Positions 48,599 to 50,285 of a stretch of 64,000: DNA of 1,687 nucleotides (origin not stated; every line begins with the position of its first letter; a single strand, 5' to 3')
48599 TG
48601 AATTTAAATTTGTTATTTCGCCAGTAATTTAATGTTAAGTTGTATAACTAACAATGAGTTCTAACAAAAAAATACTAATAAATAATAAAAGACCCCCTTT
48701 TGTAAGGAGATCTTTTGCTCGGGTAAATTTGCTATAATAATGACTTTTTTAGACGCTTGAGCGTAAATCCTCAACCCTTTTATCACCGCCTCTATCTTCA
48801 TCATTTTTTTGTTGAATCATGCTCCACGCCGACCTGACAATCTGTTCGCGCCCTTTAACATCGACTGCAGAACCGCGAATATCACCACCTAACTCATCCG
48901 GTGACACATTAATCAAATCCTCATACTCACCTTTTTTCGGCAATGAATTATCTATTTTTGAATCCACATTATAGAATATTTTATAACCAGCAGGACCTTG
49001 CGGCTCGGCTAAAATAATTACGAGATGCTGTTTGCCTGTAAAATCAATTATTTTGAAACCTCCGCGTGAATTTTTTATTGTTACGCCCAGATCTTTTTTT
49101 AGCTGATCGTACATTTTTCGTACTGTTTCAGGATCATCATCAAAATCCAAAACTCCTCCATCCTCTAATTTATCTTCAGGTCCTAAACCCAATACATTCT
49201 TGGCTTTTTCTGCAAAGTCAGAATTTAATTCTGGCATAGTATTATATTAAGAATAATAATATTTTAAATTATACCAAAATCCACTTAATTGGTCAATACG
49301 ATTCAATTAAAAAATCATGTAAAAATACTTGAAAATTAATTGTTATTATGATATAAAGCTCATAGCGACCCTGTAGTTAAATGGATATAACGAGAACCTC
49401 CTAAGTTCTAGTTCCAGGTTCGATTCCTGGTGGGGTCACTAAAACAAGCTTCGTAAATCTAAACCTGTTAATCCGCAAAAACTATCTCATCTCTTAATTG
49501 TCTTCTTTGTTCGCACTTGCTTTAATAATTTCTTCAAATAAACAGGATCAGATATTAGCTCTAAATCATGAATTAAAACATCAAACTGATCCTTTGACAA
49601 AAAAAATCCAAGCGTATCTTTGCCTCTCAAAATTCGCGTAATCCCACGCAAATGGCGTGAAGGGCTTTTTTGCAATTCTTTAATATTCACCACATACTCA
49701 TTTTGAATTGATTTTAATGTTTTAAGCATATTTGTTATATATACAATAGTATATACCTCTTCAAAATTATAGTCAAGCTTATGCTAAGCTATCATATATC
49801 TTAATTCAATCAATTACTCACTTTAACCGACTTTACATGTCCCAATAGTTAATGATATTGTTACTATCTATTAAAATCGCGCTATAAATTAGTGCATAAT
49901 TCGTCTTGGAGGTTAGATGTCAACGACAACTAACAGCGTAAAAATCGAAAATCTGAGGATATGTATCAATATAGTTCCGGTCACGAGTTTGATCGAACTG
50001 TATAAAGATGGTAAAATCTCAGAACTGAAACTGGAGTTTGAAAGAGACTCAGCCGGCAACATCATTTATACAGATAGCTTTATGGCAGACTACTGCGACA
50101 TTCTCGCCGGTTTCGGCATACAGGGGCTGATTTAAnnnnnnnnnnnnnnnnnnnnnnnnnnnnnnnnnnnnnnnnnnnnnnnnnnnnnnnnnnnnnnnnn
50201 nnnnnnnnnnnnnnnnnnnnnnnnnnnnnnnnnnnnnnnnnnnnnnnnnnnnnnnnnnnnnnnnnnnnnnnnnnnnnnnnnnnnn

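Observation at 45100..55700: About 10 kb accessory/defence islet mixing core housekeeping genes with TA modules, tRNAs, gene fragments and all three repeat families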

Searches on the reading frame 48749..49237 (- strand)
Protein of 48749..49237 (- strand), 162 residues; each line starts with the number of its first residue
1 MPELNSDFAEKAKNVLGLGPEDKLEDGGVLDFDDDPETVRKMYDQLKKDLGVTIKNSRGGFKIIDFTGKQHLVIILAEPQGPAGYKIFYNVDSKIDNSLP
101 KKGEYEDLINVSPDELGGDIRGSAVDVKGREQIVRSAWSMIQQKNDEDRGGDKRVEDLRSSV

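Call 4: search_protein_families(library=pfam, proteins=[window:48749-49237:-], max_evalue=0.01)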
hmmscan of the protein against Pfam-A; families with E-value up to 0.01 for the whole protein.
window:48749-49237:- (162 aa): 0 families

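Call 29: search_protein_families(library=ncbifam, proteins=[window:48749-49237:-], max_evalue=0.1)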
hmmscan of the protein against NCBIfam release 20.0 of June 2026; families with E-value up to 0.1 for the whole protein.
window:48749-49237:- (162 aa): 0 families

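Call 30: search_protein_families(library=padloc, proteins=[window:48749-49237:-], max_evalue=0.1)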
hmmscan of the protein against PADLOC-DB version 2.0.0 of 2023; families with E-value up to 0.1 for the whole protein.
window:48749-49237:- (162 aa): 0 families

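Call 47: search_protein_families(library=phrogs, proteins=[window:48749-49237:-], max_evalue=0.01)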
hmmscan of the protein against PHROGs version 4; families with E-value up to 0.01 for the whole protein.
window:48749-49237:- (162 aa): 0 families

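Call 49: find_homologous_proteins(query=window:48749-49237:-)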
Query window:48749-49237:- (162 aa): 1 proteins with E <= 0.001 among 23 candidates.
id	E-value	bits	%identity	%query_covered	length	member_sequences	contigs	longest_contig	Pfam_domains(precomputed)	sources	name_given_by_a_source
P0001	2.0e-100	351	100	100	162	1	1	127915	-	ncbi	ncbi:MAG: hypothetical protein ABH832_00975 [bacterium]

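Call 50: find_encoding_contigs(protein=P0001, flank=10000, max_places=5)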
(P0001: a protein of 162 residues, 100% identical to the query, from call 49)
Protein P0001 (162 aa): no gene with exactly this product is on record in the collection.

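Call 58: search_protein_representatives(protein=window:48749-49237:-)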
Query: 162 residues. Proteins with E-value up to 0.001 (for the whole library): 1; up to 1e-10: 1; up to 1e-30: 1. The best 1 are listed.
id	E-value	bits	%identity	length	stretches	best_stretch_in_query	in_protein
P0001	6.5e-101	351.0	100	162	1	1-162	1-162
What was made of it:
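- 48749..49237 (-): 162-aa acidic ORF with no homologues, with its own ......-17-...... promoter (49296-49268), sitting at the inversion breakpoint. Self-hit only in 5.8 billion proteins and in 1.84 billion representatives (calls 49, 58).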

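Call 74: predict_structure(protein=window:48749-49237:-)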
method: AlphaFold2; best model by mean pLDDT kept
length: 162 residues; sequences in the alignment: 1
mean_pLDDT: 44.2   pTM: 0.36
mean pLDDT of the five models: 44.2, 43.5, 40.3, 39.7, 38.6
residues with pLDDT >= 90: 0; 70-90: 0; 50-70: 39; < 50: 123
segments of 3 or more residues with pLDDT < 50: 1-6, 19-33, 53-134, 136-145, 159-162
pLDDT, mean of each block of 10 residues (from residue 1): 41 52 42 52 58 43 44 43 41 34 40 35 38 48 49 50 40
secondary structure, 60 per line:
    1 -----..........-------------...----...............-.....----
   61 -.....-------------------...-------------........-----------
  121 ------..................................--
elements in order: H6-15 E29-31 H36-50 E52-56 E62-66 E86-88 H102-109 H127-160
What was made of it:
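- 48749..49237 (-): The AlphaFold model is unusable, pLDDT 44 (call 74).
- Tried and rejected: Structure of the 162-aa ORF. pLDDT 44, unusable (call 74).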

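Call 81: search_protein_families(library=pfam, proteins=[window:48749-49237:-], max_evalue=5)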
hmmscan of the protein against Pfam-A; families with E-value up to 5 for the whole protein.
window:48749-49237:- (162 aa): 2 families
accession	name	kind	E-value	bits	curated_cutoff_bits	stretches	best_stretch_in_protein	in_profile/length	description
PF21398.2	PG_binding_5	-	0.056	13.8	24.1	1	32-57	12-37/67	Putative peptidoglycan-binding domain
PF02806.24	Alpha-amylase_C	-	0.24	12.2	21.2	1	91-130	33-76/95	Alpha amylase, C-terminal all-beta domain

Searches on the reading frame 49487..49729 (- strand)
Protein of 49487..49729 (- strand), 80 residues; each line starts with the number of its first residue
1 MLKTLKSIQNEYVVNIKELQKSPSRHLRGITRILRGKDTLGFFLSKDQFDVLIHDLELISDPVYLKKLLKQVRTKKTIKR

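Call 4: search_protein_families(library=pfam, proteins=[window:49487-49729:-], max_evalue=0.01)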
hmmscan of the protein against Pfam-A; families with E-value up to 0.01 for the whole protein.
window:49487-49729:- (80 aa): 0 families

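Call 29: search_protein_families(library=ncbifam, proteins=[window:49487-49729:-], max_evalue=0.1)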
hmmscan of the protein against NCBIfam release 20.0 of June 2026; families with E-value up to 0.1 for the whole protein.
window:49487-49729:- (80 aa): 1 family
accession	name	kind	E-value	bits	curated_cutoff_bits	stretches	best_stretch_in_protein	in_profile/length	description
NF007300.0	PRK09778.1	equivalog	0.0074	16.8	99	1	7-60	3-57/97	type I toxin-antitoxin system antitoxin YafN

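Call 30: search_protein_families(library=padloc, proteins=[window:49487-49729:-], max_evalue=0.1)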
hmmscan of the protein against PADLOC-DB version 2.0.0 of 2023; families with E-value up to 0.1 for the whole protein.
window:49487-49729:- (80 aa): 0 families

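Call 47: search_protein_families(library=phrogs, proteins=[window:49487-49729:-], max_evalue=0.01)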
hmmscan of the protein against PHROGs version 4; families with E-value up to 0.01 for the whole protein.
window:49487-49729:- (80 aa): 0 families

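Call 53: search_solved_structures(query=window:49487-49729:-, max_evalue=1)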
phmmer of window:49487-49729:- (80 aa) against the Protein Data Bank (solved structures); distinct sequences matched with E-value up to 1: 2.
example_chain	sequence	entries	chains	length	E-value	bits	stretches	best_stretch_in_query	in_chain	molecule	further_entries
2oeb_A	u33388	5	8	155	0.26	15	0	32-71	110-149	Hypothetical protein | CRISPR system Cmr subunit Cmr5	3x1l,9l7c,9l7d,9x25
8zlc_A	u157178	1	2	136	0.7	13.6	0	3-51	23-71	Ankyrin-repeat protein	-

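Call 76: predict_structure(protein=window:49487-49729:-)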
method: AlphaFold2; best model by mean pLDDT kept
length: 80 residues; sequences in the alignment: 1
mean_pLDDT: 67.3   pTM: 0.46
mean pLDDT of the five models: 67.3, 52.7, 51.5, 50.4, 45.8
residues with pLDDT >= 90: 0; 70-90: 47; 50-70: 21; < 50: 12
segments of 3 or more residues with pLDDT < 50: 1-8, 77-80
pLDDT, mean of each block of 10 residues (from residue 1): 45 74 72 64 73 75 77 58
secondary structure, 60 per line:
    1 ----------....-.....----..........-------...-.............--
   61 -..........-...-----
elements in order: E11-14 H16-20 H25-34 E42-44 H46-58 H62-71 E73-75

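Call 78: fold_search(model_id=the predicted structure, library=pdb)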
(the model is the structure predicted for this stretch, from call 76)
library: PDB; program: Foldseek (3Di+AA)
matches with E <= 10: 18; with E <= 0.001: 0
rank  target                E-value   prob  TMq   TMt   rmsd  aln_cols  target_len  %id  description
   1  2mc4_MODEL_1_A        6.6e-01  0.25  0.39  0.36   5.2        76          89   16  The solution structure of the C-terminal domain of BldD from Streptomyces coelicolor (released 2013-12-04)
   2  4oay_E                1.3e+00  0.16  0.38  0.39   4.9        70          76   16  BldD CTD-c-di-GMP complex (released 2014-11-19)
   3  5tzf_D                1.7e+00  0.12  0.37  0.38   7.2        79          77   18  Structure of the BldD CTD(D116A)-(c-di-GMP)2 intermediate, form 1 (released 2017-04-19)
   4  4oaz_A                2.0e+00  0.15  0.41  0.43   4.1        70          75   16  BldD CTD-c-di-GMP complex (released 2014-11-19)
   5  5tzf_I                2.5e+00  0.11  0.39  0.39   4.8        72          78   17  Structure of the BldD CTD(D116A)-(c-di-GMP)2 intermediate, form 1 (released 2017-04-19)
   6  3ui3_B                3.5e+00  0.04  0.24  0.20   7.9        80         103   14  Structural and Biochemical Characterization of HP0315 from Helicobacter pylori as a VapD Protein with an Endoribonucle (released 2012-02-08)
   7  4oay_B                3.7e+00  0.09  0.37  0.39   4.9        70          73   16  BldD CTD-c-di-GMP complex (released 2014-11-19)
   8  4oay_A                4.2e+00  0.10  0.42  0.42   4.1        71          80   14  BldD CTD-c-di-GMP complex (released 2014-11-19)
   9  5tzg_A                4.2e+00  0.08  0.36  0.38   4.8        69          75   17  Structure of the BldD CTD(D116A)-(c-di-GMP)2, form 2 (released 2017-04-19)
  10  5a1q_A                4.8e+00  0.09  0.40  0.45   6.0        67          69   10  Crystal structure of Archaeoglobus fulgidus Af1502 (released 2015-10-07)
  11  4oaz_R                5.2e+00  0.07  0.36  0.38   4.9        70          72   17  BldD CTD-c-di-GMP complex (released 2014-11-19)
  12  5tzf_B                5.9e+00  0.07  0.38  0.39   4.8        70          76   17  Structure of the BldD CTD(D116A)-(c-di-GMP)2 intermediate, form 1 (released 2017-04-19)
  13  5khd_R                6.3e+00  0.06  0.37  0.40   4.9        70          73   17  Structure of 1.75 A BldD C-domain-c-di-GMP complex (released 2016-06-29)
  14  1mbx_C                6.3e+00  0.06  0.32  0.30   7.7        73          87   10  CRYSTAL STRUCTURE ANALYSIS OF ClpSN WITH TRANSITION METAL ION BOUND (released 2002-12-11)
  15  9jm1_A                8.2e+00  0.05  0.26  0.31   9.7        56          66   16  Crystal structure of de novo designed light-responsive oligomer C2-5 (LRO-C2-5) (released 2025-08-27)
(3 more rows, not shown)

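Call 81: search_protein_families(library=pfam, proteins=[window:49487-49729:-], max_evalue=5)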
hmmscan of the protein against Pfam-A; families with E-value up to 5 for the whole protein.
window:49487-49729:- (80 aa): 0 families

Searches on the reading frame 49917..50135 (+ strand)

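Call 5: search_protein_families(library=pfam, proteins=[window:49917-50135:+], max_evalue=0.01)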
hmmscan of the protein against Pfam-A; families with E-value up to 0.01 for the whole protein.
window:49917-50135:+ (72 aa): 0 families

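Call 29: search_protein_families(library=ncbifam, proteins=[window:49917-50135:+], max_evalue=0.1)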
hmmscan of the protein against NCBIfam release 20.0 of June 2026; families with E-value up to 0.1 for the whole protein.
window:49917-50135:+ (72 aa): 0 families

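Call 30: search_protein_families(library=padloc, proteins=[window:49917-50135:+], max_evalue=0.1)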
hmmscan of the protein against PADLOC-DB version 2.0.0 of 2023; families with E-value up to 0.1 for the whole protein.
window:49917-50135:+ (72 aa): 0 families

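Call 47: search_protein_families(library=phrogs, proteins=[window:49917-50135:+], max_evalue=0.01)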
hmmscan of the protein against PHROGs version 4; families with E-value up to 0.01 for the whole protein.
window:49917-50135:+ (72 aa): 0 families

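Call 81: search_protein_families(library=pfam, proteins=[window:49917-50135:+], max_evalue=5)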
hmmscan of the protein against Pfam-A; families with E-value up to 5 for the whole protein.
window:49917-50135:+ (72 aa): 1 family
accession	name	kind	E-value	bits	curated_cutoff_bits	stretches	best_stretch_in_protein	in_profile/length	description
PF03791.18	KNOX2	-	0.033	14.2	27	1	53-66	9-22/48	KNOX2 domain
